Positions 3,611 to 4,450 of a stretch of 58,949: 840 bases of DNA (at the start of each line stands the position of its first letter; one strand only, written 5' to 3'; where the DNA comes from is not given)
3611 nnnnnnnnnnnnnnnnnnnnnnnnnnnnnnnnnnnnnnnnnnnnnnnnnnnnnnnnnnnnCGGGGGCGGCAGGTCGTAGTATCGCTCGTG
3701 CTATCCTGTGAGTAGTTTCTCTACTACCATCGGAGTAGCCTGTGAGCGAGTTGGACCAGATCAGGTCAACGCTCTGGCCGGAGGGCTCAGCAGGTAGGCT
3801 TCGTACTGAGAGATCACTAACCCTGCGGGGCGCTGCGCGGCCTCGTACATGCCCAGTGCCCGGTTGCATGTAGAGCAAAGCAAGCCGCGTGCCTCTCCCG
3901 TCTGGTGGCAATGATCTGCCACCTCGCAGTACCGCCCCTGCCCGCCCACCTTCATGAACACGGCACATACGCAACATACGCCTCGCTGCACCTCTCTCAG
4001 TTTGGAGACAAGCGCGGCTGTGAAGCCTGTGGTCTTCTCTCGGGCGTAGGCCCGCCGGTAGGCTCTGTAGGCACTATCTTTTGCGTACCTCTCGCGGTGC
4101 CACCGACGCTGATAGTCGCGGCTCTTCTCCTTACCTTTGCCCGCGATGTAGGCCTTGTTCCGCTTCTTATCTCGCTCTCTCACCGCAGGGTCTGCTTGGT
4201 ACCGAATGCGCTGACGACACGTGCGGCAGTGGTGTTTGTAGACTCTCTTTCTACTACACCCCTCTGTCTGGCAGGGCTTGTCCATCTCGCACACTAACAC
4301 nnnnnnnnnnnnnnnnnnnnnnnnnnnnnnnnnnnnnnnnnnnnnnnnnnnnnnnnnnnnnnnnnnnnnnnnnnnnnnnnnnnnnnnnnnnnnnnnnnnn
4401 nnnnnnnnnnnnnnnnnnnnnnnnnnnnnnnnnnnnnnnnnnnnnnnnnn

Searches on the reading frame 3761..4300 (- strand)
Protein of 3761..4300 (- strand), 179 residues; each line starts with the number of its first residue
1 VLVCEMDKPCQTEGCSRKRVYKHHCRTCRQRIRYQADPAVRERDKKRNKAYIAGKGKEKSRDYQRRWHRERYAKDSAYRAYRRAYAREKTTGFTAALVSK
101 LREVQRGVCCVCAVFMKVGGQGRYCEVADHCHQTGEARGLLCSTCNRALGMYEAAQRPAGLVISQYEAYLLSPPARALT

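Call 81: search_protein_families(library=pfam, proteins=[window:3761-4300:-], max_evalue=0.01)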
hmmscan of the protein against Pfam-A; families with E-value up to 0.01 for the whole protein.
window:3761-4300:- (179 aa): 1 family
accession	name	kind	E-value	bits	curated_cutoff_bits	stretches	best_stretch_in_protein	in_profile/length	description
PF02945.21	Endonuclease_7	-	6.6e-13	48.8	23.6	1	88-152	5-66/82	Recombination endonuclease VII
